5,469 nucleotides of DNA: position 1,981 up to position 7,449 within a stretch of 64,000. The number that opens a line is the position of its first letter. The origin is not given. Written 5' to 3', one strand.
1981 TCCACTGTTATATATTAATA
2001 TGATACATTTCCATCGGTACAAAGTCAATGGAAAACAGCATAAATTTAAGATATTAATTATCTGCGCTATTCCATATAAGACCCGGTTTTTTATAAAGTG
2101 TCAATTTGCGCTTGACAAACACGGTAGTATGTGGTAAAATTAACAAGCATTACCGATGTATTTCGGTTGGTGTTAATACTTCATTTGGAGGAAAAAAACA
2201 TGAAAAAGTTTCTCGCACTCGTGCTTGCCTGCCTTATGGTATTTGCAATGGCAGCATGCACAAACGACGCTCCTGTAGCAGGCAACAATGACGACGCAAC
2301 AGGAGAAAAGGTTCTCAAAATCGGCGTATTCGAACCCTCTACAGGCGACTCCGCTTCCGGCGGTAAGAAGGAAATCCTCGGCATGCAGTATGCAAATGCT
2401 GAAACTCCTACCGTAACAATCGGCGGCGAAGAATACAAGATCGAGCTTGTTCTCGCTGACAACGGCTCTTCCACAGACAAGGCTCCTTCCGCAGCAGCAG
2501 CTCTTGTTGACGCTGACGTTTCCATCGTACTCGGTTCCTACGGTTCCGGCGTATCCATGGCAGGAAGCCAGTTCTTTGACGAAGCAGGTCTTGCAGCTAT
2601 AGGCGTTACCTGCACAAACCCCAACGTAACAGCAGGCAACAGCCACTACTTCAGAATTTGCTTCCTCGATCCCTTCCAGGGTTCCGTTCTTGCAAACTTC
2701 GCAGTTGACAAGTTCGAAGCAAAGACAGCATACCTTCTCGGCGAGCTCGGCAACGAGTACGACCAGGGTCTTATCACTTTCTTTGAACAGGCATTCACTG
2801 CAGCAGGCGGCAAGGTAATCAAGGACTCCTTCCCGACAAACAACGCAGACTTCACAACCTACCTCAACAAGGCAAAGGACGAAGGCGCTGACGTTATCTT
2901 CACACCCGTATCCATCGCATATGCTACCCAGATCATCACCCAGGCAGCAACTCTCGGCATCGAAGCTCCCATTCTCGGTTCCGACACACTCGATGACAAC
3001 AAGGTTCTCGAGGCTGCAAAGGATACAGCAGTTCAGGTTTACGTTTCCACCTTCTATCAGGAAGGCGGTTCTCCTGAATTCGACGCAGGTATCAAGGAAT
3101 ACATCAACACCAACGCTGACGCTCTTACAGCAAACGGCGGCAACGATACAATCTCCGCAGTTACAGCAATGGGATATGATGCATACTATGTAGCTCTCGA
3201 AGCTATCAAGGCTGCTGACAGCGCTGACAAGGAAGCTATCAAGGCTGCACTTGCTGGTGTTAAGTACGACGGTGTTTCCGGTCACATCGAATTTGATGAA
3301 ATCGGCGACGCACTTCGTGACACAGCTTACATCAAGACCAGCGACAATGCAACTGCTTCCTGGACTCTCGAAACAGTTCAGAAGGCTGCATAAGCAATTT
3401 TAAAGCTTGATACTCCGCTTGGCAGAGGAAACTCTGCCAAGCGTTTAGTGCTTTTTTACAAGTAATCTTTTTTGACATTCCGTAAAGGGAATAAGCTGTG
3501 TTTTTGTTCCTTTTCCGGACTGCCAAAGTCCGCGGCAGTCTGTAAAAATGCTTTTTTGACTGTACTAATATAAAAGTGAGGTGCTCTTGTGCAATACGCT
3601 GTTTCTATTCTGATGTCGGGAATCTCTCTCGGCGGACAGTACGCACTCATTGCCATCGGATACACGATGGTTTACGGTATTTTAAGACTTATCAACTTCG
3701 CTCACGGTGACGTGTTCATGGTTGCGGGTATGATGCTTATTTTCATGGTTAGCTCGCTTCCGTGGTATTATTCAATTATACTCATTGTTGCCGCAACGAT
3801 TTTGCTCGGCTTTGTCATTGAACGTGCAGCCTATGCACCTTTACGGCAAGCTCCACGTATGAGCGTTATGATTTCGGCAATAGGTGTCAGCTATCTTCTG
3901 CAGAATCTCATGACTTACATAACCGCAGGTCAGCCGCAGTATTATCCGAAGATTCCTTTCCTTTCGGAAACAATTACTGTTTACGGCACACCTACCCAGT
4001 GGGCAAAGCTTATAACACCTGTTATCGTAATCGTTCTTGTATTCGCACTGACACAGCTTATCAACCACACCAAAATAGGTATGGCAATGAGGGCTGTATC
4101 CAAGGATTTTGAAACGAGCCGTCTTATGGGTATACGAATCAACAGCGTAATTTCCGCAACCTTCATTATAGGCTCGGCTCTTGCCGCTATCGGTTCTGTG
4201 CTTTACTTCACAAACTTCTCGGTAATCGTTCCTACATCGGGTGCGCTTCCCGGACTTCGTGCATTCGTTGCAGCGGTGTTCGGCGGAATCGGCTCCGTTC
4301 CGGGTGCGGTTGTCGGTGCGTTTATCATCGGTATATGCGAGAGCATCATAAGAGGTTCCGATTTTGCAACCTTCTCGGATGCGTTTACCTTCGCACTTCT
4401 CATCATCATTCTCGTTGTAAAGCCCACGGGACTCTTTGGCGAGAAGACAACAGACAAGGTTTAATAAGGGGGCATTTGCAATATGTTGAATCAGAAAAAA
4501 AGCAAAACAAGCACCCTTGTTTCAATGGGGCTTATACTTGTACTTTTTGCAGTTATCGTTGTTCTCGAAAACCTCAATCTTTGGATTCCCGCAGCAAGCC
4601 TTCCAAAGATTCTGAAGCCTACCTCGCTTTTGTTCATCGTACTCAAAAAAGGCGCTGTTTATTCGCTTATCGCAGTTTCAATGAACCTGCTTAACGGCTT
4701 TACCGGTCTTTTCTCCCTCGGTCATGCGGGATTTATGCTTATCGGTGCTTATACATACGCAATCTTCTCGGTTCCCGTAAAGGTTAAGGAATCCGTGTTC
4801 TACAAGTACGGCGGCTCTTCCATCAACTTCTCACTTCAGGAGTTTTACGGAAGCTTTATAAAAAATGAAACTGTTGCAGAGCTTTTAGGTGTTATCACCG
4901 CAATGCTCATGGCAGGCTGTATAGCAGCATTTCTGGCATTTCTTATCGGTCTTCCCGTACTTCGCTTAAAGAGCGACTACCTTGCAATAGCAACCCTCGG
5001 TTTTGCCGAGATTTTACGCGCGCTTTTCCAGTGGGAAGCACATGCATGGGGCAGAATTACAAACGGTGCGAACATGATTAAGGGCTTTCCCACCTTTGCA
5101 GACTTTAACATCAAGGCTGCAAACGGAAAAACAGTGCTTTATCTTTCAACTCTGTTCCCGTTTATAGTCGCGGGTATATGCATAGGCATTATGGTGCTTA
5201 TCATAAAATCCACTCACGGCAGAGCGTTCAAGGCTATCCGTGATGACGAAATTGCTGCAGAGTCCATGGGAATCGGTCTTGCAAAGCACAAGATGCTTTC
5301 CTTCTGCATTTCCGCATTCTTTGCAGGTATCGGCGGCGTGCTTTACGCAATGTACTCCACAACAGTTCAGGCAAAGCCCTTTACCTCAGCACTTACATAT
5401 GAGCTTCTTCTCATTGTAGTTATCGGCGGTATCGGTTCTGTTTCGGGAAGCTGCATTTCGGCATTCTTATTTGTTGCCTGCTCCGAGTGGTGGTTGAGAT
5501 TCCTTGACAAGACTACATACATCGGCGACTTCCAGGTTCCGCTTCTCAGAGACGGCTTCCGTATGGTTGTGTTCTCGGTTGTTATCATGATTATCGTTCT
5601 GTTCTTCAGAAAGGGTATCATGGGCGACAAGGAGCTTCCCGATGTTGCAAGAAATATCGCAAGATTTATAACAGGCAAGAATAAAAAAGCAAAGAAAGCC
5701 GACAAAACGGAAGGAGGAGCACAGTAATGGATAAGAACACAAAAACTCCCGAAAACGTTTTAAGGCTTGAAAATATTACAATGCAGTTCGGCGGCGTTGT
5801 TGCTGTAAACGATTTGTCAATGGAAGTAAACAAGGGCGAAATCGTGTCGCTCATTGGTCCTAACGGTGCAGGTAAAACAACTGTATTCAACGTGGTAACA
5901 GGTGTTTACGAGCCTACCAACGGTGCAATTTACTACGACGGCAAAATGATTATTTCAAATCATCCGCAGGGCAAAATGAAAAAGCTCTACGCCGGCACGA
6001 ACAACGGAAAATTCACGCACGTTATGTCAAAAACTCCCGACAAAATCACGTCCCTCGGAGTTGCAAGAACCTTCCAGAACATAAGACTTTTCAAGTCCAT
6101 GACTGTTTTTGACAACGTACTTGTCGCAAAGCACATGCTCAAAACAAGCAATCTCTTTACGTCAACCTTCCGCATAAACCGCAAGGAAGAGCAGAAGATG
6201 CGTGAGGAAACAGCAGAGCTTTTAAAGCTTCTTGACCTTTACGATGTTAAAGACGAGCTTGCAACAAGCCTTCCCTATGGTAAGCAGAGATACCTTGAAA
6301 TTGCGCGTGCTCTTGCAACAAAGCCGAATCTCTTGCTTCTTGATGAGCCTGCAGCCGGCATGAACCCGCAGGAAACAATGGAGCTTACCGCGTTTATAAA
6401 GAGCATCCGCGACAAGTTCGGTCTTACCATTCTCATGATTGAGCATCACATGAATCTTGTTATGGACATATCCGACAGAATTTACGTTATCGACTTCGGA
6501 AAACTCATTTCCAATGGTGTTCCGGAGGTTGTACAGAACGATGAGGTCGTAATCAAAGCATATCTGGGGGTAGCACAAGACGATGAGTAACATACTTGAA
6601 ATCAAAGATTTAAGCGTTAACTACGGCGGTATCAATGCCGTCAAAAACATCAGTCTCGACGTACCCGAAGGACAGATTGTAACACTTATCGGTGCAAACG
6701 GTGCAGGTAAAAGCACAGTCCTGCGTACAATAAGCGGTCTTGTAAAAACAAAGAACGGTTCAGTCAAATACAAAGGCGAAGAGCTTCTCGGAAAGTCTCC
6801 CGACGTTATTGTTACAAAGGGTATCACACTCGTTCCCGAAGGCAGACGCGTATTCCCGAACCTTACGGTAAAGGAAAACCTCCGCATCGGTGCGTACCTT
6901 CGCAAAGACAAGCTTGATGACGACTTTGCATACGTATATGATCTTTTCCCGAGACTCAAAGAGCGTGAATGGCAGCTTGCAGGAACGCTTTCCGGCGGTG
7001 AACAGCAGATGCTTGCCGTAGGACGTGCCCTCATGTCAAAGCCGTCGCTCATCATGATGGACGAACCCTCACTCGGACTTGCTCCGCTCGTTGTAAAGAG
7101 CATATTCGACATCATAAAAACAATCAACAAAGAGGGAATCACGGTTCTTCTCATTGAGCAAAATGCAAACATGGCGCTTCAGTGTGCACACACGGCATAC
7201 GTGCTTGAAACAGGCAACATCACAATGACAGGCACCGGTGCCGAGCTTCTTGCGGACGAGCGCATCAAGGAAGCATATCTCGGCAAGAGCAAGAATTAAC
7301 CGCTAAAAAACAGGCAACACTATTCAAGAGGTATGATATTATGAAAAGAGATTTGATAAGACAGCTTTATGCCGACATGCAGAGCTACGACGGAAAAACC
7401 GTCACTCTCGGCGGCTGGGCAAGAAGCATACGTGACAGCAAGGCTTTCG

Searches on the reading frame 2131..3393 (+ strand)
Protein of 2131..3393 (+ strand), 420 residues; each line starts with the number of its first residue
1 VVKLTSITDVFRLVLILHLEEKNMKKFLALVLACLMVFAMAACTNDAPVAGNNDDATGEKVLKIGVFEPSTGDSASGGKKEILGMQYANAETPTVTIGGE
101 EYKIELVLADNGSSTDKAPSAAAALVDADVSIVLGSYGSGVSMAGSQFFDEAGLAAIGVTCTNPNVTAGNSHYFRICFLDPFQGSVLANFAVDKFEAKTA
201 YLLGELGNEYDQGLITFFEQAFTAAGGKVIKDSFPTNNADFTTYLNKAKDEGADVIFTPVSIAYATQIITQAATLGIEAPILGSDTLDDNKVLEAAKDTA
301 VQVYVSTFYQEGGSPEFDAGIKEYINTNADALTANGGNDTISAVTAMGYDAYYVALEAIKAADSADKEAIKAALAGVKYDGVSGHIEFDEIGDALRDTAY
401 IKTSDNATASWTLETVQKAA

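Call 86: search_protein_families(library=pfam, proteins=[window:2131-3393:+], max_evalue=0.00001)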
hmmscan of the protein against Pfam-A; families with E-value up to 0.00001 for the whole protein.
window:2131-3393:+ (420 aa): 3 families
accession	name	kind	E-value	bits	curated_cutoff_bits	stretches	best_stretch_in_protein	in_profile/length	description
PF13458.12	Peripla_BP_6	-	1.5e-43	150.2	31.7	1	62-389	2-323/343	Periplasmic binding protein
PF01094.35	ANF_receptor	-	5.1e-21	75.6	25.4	1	101-395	22-341/353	Receptor family ligand binding region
PF13433.12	Peripla_BP_5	-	1.3e-09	38.1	27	1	189-401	126-333/363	Periplasmic binding protein domain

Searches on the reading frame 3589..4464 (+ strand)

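Call 86: search_protein_families(library=pfam, proteins=[window:3589-4464:+], max_evalue=0.00001)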
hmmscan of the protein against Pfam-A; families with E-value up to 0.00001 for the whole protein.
window:3589-4464:+ (291 aa): 1 family
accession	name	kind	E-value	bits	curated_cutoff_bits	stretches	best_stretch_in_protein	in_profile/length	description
PF02653.21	BPD_transp_2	-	7.8e-38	130.6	26.8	1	9-275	3-269/269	Branched-chain amino acid transport system / permease component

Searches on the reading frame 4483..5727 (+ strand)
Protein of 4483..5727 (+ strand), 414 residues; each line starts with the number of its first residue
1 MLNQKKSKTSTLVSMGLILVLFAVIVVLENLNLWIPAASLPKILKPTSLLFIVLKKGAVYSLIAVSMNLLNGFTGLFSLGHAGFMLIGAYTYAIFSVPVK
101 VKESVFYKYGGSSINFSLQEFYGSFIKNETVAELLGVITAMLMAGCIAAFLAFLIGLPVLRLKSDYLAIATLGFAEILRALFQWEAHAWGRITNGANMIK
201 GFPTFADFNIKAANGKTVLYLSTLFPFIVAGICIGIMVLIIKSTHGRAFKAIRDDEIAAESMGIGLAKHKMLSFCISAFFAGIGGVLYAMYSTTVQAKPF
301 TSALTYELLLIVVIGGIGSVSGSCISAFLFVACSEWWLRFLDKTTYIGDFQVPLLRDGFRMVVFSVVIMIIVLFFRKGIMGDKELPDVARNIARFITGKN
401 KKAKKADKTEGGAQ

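Call 86: search_protein_families(library=pfam, proteins=[window:4483-5727:+], max_evalue=0.00001)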
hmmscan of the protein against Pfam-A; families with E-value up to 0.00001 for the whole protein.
window:4483-5727:+ (414 aa): 1 family
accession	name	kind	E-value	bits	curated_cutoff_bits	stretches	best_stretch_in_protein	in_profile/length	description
PF02653.21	BPD_transp_2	-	8.5e-42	143.6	26.8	1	50-368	2-265/269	Branched-chain amino acid transport system / permease component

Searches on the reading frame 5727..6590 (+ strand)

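Call 86: search_protein_families(library=pfam, proteins=[window:5727-6590:+], max_evalue=0.00001)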
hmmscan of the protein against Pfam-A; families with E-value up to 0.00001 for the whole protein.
window:5727-6590:+ (287 aa): 3 families
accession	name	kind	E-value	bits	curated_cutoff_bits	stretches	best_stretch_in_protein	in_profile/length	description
PF00005.33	ABC_tran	-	5.6e-30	105.2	25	1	27-209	1-136/137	ABC transporter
PF13304.12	AAA_21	-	4.6e-08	33.9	27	0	109-225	166-284/304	AAA domain, putative AbiEii toxin, Type IV TA system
PF12399.14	BCA_ABC_TP_C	-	5.4e-07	29.5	25.5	1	259-283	1-25/27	Branched-chain amino acid ATP-binding cassette transporter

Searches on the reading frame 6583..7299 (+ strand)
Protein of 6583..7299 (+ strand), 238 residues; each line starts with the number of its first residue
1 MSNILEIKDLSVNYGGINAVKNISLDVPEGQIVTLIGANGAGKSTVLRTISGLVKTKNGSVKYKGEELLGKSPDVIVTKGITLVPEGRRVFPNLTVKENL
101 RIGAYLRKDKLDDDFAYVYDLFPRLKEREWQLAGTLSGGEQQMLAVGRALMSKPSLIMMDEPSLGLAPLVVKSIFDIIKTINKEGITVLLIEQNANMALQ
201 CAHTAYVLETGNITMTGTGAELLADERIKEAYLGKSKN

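Call 86: search_protein_families(library=pfam, proteins=[window:6583-7299:+], max_evalue=0.00001)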
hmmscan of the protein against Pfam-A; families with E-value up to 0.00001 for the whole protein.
window:6583-7299:+ (238 aa): 2 families
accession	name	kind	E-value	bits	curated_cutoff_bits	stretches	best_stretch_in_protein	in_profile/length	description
PF00005.33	ABC_tran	-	5.2e-30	105.3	25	1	20-163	1-136/137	ABC transporter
PF13304.12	AAA_21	-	4.2e-11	43.9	27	0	33-103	2-88/304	AAA domain, putative AbiEii toxin, Type IV TA system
